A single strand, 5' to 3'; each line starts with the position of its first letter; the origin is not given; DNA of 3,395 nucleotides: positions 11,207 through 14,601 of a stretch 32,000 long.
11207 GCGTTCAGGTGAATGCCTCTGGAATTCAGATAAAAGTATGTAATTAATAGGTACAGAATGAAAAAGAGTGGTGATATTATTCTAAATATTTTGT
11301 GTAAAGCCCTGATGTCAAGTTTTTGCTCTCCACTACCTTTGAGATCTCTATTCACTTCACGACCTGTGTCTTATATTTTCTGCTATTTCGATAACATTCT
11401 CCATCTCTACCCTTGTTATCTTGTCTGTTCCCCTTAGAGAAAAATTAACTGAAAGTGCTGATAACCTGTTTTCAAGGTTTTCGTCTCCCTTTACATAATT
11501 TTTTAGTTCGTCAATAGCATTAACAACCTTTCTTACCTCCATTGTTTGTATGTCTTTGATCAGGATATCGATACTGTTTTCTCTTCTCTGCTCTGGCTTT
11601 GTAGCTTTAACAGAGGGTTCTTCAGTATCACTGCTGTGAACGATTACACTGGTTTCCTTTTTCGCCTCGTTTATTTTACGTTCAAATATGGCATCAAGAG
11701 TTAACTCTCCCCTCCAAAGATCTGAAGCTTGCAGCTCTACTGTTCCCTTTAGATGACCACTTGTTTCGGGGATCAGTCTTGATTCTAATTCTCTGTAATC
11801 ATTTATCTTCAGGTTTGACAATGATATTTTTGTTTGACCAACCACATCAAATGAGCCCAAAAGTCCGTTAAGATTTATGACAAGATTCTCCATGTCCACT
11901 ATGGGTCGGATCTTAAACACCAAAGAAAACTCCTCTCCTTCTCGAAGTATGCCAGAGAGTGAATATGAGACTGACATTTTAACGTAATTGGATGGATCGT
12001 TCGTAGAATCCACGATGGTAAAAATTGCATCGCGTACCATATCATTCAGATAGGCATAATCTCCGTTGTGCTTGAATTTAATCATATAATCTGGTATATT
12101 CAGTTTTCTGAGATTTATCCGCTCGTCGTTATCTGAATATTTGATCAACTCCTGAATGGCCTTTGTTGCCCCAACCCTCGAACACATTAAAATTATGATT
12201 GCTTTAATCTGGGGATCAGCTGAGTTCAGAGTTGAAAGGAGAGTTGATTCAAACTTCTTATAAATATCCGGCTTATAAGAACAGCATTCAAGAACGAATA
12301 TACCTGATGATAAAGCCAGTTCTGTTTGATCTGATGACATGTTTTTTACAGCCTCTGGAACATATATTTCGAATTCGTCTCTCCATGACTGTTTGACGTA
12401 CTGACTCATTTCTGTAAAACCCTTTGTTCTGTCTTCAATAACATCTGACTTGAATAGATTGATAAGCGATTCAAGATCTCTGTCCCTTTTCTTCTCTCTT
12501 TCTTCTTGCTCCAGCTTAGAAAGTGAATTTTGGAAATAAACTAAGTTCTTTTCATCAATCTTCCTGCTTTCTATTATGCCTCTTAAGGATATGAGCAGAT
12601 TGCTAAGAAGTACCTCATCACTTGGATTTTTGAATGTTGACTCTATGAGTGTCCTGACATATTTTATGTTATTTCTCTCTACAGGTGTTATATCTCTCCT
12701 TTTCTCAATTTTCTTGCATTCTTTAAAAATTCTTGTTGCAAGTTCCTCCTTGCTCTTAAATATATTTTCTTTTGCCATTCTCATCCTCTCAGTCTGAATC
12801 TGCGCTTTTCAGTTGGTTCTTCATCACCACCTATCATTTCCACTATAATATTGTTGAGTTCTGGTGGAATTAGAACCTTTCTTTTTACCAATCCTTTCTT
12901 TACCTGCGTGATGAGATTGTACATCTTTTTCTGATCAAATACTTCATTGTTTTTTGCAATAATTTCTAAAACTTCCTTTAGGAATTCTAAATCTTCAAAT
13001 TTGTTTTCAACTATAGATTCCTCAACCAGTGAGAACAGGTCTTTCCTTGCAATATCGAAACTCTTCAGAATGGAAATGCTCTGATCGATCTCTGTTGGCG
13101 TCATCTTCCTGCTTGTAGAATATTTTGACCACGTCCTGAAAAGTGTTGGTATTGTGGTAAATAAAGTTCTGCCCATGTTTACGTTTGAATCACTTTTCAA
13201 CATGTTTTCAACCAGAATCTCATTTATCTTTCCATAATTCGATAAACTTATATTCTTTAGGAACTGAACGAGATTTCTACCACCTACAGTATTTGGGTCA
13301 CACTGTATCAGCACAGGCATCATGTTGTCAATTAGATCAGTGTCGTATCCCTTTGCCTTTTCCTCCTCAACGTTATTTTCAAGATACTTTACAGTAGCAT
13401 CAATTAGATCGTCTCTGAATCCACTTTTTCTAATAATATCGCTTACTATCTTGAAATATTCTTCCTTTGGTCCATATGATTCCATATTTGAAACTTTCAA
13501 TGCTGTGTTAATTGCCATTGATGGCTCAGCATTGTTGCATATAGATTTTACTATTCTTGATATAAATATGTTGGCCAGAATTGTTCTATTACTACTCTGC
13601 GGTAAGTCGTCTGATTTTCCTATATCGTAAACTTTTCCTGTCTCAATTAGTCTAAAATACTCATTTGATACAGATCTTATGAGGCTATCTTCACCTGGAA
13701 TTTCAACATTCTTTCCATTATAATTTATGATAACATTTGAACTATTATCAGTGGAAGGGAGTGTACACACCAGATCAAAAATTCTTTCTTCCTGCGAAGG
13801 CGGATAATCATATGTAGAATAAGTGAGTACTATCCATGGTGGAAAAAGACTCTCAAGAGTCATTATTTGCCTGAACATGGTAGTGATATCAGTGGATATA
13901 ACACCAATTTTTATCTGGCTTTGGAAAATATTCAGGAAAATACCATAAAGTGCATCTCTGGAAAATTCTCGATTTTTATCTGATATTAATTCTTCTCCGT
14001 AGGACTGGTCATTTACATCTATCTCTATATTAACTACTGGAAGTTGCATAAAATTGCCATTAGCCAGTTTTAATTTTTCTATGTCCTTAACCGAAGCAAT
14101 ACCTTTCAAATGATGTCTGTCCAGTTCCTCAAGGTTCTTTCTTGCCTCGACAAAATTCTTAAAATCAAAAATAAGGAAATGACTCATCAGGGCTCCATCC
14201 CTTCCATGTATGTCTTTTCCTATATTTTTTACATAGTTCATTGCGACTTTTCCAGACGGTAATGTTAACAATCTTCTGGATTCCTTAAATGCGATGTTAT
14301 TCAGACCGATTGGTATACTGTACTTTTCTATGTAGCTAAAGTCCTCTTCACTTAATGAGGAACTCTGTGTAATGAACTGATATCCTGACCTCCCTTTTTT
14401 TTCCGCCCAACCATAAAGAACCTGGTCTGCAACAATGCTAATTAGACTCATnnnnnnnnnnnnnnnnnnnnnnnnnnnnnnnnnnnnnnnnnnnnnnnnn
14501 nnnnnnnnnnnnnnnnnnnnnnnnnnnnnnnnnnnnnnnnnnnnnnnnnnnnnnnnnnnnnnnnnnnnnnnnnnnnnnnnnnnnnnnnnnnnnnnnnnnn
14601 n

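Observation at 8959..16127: Paralogous membrane-anchored GTPase pair: one with intact G1-G4, one degenerate (pseudo-GTPase partner?)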

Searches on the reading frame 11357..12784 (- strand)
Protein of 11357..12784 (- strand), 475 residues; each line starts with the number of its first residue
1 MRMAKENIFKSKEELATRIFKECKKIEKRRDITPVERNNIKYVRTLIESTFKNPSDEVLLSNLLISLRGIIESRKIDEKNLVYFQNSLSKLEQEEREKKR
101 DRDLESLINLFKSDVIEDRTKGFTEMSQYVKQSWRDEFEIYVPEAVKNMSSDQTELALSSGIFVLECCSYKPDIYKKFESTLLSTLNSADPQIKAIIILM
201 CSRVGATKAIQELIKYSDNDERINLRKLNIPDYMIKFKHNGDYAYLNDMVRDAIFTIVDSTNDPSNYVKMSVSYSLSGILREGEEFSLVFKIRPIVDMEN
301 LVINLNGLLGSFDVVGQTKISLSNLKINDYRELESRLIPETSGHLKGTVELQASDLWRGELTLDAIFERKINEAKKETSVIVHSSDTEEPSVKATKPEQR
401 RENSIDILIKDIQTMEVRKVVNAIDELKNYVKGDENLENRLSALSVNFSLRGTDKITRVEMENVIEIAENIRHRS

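Call 4: search_protein_families(library=pfam, proteins=[window:11357-12784:-], max_evalue=1)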
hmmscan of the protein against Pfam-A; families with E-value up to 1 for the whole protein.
window:11357-12784:- (475 aa): 4 families
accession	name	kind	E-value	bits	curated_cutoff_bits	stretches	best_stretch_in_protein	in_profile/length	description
PF00631.27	G-gamma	-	0.013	15.9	27.1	0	398-432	4-37/69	GGL domain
PF13646.12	HEAT_2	-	0.021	15.5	27.7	1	181-226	3-48/88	HEAT repeats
PF24916.1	HEAT_GCN1_fung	-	0.14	12.5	27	1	57-125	31-97/114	Fungal GCN1-like, HEAT repeats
PF18572.7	T6PP_N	-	0.16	12.4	25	1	70-135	23-86/99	Trehalose-6-phosphate phosphatase N-terminal helical bundle domain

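Call 41: search_protein_families(library=ncbifam, proteins=[window:11357-12784:-], max_evalue=0.1)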
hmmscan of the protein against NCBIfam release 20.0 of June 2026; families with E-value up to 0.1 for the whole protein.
window:11357-12784:- (475 aa): 0 families

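Call 50: search_protein_families(library=padloc, proteins=[window:11357-12784:-], max_evalue=0.01)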
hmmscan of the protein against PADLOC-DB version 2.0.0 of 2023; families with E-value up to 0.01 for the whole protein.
window:11357-12784:- (475 aa): 0 families

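Call 62: search_protein_families(library=pfam, alignment_id=A11, max_evalue=1)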
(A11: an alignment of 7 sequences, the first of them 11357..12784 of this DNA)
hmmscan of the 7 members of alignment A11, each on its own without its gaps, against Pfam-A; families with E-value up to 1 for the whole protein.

A. member 1, window:11357-12784:- (475 aa): 4 families
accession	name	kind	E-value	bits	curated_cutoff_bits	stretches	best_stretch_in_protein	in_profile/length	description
PF00631.27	G-gamma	-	0.013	15.9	27.1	0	398-432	4-37/69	GGL domain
PF13646.12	HEAT_2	-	0.021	15.5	27.7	1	181-226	3-48/88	HEAT repeats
PF24916.1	HEAT_GCN1_fung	-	0.14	12.5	27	1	57-125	31-97/114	Fungal GCN1-like, HEAT repeats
PF18572.7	T6PP_N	-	0.16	12.4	25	1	70-135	23-86/99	Trehalose-6-phosphate phosphatase N-terminal helical bundle domain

B. families by the number of members that match (of 7 scanned): 13 families
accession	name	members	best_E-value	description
PF13646.12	HEAT_2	4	0.00024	HEAT repeats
PF02985.28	HEAT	1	0.0055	HEAT repeat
PF12717.13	Cnd1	1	0.0092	non-SMC mitotic condensation complex subunit 1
PF00631.27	G-gamma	1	0.013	GGL domain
PF02500.21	DNA_pack_N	1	0.019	Probable DNA packing protein, N-terminus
PF13513.12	HEAT_EZ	1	0.068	HEAT-like repeat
PF23170.1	bHLH_PER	1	0.11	Period circadian protein homolog bHLH-like domain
PF24916.1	HEAT_GCN1_fung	1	0.14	Fungal GCN1-like, HEAT repeats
PF18572.7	T6PP_N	1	0.16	Trehalose-6-phosphate phosphatase N-terminal helical bundle domain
PF04010.18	DUF357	1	0.16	Protein of unknown function (DUF357)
PF19191.5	HEF_HK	1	0.26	HEF_HK domain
PF15498.11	Dendrin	1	0.28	Nephrin and CD2AP-binding protein, Dendrin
PF10153.14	Efg1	1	0.31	rRNA-processing protein Efg1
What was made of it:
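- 11357..12784 (-): p475, a HEAT-repeat protein with an unassigned middle region (by eye beta-rich) and a C-terminal helical region. HEAT_2 in 4 of 7 orthologs (best 2.4e-4; call 62).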

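Call 63: search_solved_structures(query=A11, max_evalue=1)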
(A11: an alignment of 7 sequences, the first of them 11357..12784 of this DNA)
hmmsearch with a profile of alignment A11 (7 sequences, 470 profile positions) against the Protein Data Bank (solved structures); distinct sequences matched with E-value up to 1: 38.
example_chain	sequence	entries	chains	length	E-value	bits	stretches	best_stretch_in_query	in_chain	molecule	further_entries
9sah_A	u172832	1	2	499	0.0001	24.4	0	178-221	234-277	E4-NB2 synthetic fusion protein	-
1w63_B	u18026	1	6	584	0.0023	19.9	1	99-206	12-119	ADAPTER-RELATED PROTEIN COMPLEX 1 BETA 1 SUBUNIT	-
4zv6_A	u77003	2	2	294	0.0045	18.9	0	179-219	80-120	AlphaRep-7 | alpha-Rep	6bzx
4xl5_C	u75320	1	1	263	0.0047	18.8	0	179-220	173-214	bGFP-A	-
4jpb_B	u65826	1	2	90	0.0057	18.6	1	86-155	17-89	Methyl-accepting chemotaxis protein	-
3ur1_C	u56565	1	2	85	0.0072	18.2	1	86-154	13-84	Methyl-accepting chemotaxis protein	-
7r4h_B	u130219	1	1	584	0.02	16.8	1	99-206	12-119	AP-1 complex subunit beta-1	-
6cm9_B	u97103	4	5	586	0.024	16.5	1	98-206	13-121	AP-1 complex subunit beta-1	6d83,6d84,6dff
4p6z_B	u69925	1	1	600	0.025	16.5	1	97-206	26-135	AP-1 complex subunit beta-1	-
4hmy_B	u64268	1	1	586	0.029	16.2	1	98-206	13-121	AP-1 complex subunit beta-1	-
6fsq_A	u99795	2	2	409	0.031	16.1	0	179-219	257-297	alphaRep A3_bGFPD | A3_bGFPD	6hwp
6cri_B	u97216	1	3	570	0.042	15.7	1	104-206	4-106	AP-1 complex subunit beta-1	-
7ux3_B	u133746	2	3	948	0.067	15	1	99-206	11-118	AP-1 complex subunit beta-1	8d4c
8d4d_B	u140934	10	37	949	0.067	15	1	99-206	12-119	AP-1 complex subunit beta-1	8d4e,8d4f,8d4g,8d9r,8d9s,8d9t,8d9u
6gwc_C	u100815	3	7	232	0.093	14.6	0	179-220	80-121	iE5 ALPHAREP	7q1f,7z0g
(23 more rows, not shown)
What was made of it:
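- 11357..12784 (-): Weak PDB profile hits to the AP-1/AP-2 beta-adaptin trunk and to alphaRep designs (call 63).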

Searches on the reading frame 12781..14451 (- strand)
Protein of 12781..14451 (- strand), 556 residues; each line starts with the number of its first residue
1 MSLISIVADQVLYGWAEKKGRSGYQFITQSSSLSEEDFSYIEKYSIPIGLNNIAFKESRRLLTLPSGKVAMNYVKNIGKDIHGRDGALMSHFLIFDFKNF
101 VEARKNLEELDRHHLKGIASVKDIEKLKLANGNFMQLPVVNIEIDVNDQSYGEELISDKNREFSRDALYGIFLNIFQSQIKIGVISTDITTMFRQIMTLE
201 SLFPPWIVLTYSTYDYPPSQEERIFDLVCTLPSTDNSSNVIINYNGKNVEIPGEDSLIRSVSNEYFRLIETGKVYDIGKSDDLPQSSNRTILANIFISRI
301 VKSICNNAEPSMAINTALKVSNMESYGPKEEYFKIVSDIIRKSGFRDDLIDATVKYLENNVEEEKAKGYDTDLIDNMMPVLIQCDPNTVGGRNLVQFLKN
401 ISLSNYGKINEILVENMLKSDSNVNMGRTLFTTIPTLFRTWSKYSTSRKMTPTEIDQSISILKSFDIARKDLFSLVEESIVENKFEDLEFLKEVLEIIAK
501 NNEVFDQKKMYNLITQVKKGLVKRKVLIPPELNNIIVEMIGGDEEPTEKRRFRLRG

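Call 4: search_protein_families(library=pfam, proteins=[window:12781-14451:-], max_evalue=1)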
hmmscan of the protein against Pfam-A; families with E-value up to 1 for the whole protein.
window:12781-14451:- (556 aa): 1 family
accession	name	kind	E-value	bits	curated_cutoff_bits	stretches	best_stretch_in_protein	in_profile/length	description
PF20013.4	GAP1-N2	-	0.012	16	24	1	9-96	3-102/139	GTPase-associated protein 1, N-terminal domain type 2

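Call 27: search_protein_families(library=pfam, alignment_id=A4, max_evalue=1)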
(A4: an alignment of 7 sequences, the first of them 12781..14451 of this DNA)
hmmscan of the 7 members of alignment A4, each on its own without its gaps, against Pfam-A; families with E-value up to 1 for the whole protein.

A. member 1, window:12781-14451:- (556 aa): 1 family
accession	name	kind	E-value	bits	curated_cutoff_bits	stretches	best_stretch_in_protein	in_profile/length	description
PF20013.4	GAP1-N2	-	0.012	16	24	1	9-96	3-102/139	GTPase-associated protein 1, N-terminal domain type 2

B. families by the number of members that match (of 7 scanned): 11 families
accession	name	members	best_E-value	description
PF20013.4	GAP1-N2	7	0.00049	GTPase-associated protein 1, N-terminal domain type 2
PF24436.2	INTS7_N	2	0.01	Integrator complex subunit 7, N-terminal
PF22927.2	INT1_R3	1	0.0025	Integrator complex subunit 1, R3 domain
PF20713.2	DUF6826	1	0.004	Domain of unknown function (DUF6826)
PF20012.4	GAP1-N1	1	0.0053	GTPase-associated protein 1, N-terminal domain type 1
PF21292.3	EME1-MUS81_C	1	0.012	EME1/MUS81, C-terminal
PF14226.12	DIOX_N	1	0.026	non-haem dioxygenase in morphine synthesis N-terminal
PF04876.17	Tenui_NCP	1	0.078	Tenuivirus major non-capsid protein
PF09384.15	UTP15_C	1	0.13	UTP15 C terminal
PF21933.2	MCM5_C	1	0.17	MCM5, C-terminal domain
PF24810.1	RBD_LARS1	1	0.81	Leucine--tRNA ligase, RagD-binding domain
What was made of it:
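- GAP1-M, GAP1-C and the FNIII component typical of N2 systems were not detected (calls 27, 62).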

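Call 41: search_protein_families(library=ncbifam, proteins=[window:12781-14451:-], max_evalue=0.1)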
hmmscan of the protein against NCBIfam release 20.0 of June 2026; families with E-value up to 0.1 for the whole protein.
window:12781-14451:- (556 aa): 1 family
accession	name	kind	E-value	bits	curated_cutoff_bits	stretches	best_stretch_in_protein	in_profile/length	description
NF053538.1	DixhxACActTsKce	equivalog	0.037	13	430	1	475-528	141-196/310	3,5-dioxohexanoate:acetyl-CoA acetone transferase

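Call 50: search_protein_families(library=padloc, proteins=[window:12781-14451:-], max_evalue=0.01)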
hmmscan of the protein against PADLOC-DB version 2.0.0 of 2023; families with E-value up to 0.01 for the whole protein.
window:12781-14451:- (556 aa): 0 families

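Call 65: search_solved_structures(query=A4, max_evalue=1)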
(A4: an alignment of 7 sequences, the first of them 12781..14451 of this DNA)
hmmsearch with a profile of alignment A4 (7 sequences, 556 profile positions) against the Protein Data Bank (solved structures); distinct sequences matched with E-value up to 1: 6.
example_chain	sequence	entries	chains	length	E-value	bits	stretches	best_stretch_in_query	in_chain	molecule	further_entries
6xh5_A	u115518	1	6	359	0.022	16.6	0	326-399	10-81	helical fusion design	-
4fdg_B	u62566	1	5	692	0.029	16.1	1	424-526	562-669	Minichromosome maintenance protein MCM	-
5cwj_A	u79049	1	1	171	0.032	16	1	330-440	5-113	Designed helical repeat protein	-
6w2v_A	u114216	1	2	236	0.11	14.2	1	325-402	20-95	Junction 23 DHR14-DHR18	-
5cwh_A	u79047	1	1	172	0.13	14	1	324-466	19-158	Designed helical repeat protein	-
5h78_A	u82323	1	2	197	0.3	12.8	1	325-455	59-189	cAMP-dependent protein kinase type II-alpha regulatory subunit,DHR14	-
